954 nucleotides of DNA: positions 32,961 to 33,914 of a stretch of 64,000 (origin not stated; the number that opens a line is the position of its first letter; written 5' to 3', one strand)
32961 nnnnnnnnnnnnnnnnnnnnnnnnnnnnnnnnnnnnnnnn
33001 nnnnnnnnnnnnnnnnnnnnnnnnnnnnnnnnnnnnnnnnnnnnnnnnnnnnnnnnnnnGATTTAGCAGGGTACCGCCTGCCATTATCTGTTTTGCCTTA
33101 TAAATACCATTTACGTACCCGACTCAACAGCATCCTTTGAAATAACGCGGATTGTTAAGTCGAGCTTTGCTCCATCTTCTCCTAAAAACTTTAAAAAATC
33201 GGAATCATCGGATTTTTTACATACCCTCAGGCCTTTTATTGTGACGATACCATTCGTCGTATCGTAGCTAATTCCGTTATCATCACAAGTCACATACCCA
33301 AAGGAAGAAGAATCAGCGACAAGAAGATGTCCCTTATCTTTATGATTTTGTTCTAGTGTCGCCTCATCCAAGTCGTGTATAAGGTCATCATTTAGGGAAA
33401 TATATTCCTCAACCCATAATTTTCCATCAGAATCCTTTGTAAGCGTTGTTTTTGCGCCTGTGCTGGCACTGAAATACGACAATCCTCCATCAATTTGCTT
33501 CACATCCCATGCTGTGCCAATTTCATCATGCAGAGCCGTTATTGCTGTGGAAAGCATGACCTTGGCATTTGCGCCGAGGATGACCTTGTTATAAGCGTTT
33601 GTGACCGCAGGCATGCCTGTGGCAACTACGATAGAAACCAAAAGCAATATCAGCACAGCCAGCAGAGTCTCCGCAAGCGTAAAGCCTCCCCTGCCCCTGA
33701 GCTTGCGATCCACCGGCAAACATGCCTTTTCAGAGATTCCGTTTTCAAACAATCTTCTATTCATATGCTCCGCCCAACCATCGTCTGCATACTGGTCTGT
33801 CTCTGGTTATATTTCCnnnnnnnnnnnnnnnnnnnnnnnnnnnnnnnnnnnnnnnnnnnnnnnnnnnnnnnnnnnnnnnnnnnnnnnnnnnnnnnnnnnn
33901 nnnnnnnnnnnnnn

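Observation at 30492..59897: Giant beta-helix adhesin (about 8,242 aa) in one apparent operon with four type IV pilin-like genes: candidate pilus-tip or pseudopilus-presented mega-adhesin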

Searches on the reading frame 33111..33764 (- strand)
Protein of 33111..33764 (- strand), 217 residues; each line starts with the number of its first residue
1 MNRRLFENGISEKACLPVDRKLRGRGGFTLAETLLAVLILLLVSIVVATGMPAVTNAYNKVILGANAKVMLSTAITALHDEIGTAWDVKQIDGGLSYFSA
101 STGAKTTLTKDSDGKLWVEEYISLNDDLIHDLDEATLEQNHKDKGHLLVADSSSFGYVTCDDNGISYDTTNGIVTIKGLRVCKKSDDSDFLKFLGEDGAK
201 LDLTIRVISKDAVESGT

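Call 5: search_protein_families(library=pfam, proteins=[window:33111-33764:-], max_evalue=1)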
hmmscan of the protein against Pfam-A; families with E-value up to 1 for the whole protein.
window:33111-33764:- (217 aa): 2 families
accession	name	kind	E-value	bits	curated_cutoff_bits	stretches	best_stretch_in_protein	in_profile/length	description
PF07963.17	N_methyl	-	0.01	15.8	21.2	1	23-47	2-26/27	Prokaryotic N-terminal methylation motif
PF05067.18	Mn_catalase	-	0.17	11.3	27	1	76-134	86-145/284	Manganese containing catalase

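Call 6: search_protein_families(library=ncbifam, proteins=[window:33111-33764:-], max_evalue=1)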
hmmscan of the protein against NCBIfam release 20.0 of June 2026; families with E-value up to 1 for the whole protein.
window:33111-33764:- (217 aa): 4 families
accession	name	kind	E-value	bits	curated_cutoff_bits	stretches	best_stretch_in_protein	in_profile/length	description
NF040982.1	ComGD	equivalog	0.04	14.3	70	1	27-52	3-27/139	competence type IV pilus minor pilin ComGD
NF041013.1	T4P_ComGE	equivalog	0.087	12.9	49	1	27-47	5-25/83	competence type IV pilus minor pilin ComGE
NF041002.1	pilin_ComGF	equivalog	0.24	11.6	80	1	27-49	3-25/139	competence type IV pilus minor pilin ComGF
TIGR02532.1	IV_pilin_GFxxxE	domain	0.3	11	16.3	1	26-47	2-23/24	prepilin-type N-terminal cleavage/methylation domain-containing protein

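Call 13: find_encoding_contigs(protein=window:33111-33764:-, flank=10000, max_places=6)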
Protein window:33111-33764:- (217 aa): 22 contigs read that carry it; 6 places shown.
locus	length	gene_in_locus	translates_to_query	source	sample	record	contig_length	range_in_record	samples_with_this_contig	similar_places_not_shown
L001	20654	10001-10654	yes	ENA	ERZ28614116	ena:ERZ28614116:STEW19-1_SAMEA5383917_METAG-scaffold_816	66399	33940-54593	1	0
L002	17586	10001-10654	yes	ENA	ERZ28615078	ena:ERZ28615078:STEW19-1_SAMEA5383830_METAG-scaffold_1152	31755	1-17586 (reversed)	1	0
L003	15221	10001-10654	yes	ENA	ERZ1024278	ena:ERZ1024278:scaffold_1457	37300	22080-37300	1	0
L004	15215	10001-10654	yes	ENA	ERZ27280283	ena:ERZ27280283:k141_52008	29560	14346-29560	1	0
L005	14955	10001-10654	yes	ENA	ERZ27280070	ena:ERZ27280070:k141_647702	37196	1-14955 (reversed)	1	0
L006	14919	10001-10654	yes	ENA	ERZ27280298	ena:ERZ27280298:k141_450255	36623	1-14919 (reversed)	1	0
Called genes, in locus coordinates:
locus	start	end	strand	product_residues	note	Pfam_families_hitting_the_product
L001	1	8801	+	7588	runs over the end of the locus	PF17802:SpaA, PF18676:MBG_2, PF13229:Beta_helix (faint), PF24547:DUF7601, PF17802:SpaA (weak)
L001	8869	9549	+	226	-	-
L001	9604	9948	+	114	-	-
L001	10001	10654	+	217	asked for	-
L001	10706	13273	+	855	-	PF07963:N_methyl (weak)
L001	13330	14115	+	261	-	PF14604:SH3_9 (faint)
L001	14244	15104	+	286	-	PF12784:PDDEXK_2 (weak)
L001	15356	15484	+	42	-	-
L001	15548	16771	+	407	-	PF13350:Y_phosphatase3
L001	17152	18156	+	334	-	PF04392:ABC_sub_bind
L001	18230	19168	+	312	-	PF02653:BPD_transp_2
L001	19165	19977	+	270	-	PF00005:ABC_tran, PF02463:SMC_N (faint), PF13476:AAA_23 (faint), PF13304:AAA_21 (faint)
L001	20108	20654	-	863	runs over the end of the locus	PF00072:Response_reg, PF00990:GGDEF, PF00563:EAL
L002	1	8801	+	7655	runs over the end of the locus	?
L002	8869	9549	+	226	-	-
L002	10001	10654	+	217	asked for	-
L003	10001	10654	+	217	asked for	-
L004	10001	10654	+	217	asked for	-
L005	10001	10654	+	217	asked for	-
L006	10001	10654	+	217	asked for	-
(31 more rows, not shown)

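Call 55: search_solved_structures(query=A4, max_evalue=1)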
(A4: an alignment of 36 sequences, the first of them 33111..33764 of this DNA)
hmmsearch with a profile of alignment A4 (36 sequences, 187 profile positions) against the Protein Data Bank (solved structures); distinct sequences matched with E-value up to 1: 3.
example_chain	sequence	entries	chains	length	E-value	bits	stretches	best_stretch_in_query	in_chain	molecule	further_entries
9egp_A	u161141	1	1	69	0.00099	22.3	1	5-54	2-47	Geopilin domain 1 protein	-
7tgg_A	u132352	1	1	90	0.0044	20.2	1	4-36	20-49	Geopilin domain 1 protein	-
9laa_A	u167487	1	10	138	0.67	13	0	2-32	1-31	Type IV pilin protein PilA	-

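Call 83: search_protein_families(library=ncbifam, alignment_id=A4, max_evalue=0.01)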
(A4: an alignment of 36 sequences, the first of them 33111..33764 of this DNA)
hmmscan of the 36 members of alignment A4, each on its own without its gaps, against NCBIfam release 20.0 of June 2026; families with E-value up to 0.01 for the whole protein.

A. member 1, window:33111-33764:- (217 aa): 0 families

B. families by the number of members that match (of 36 scanned): 14 families
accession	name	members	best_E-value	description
NF041002.1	pilin_ComGF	25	1.7e-05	competence type IV pilus minor pilin ComGF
TIGR02532.1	IV_pilin_GFxxxE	20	2.9e-05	prepilin-type N-terminal cleavage/methylation domain-containing protein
NF041013.1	T4P_ComGE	16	5.3e-06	competence type IV pilus minor pilin ComGE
NF040982.1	ComGD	12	0.00023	competence type IV pilus minor pilin ComGD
NF007862.0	PRK10574.1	5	0.00059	prepilin peptidase-dependent pilin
TIGR01708.2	typeII_sec_gspH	2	0.0011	type II secretion system minor pseudopilin GspH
NF007660.0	PRK10332.1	2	0.0025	prepilin-type N-terminal cleavage/methylation domain-containing protein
TIGR01707.1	gspI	2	0.0041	type II secretion system minor pseudopilin GspI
TIGR01710.1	typeII_sec_gspG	1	0.00079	type II secretion system major pseudopilin GspG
TIGR00934.2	2a38euk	1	0.00098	TRK family potassium/sodium uptake transporter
NF007800.0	PRK10506.1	1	0.0033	prepilin peptidase-dependent protein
TIGR01410.1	tatB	1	0.0085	Sec-independent protein translocase protein TatB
NF040999.1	pilin_ComGC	1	0.0087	competence type IV pilus major pilin ComGC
NF007848.0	PRK10557.1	1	0.0088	prepilin peptidase-dependent protein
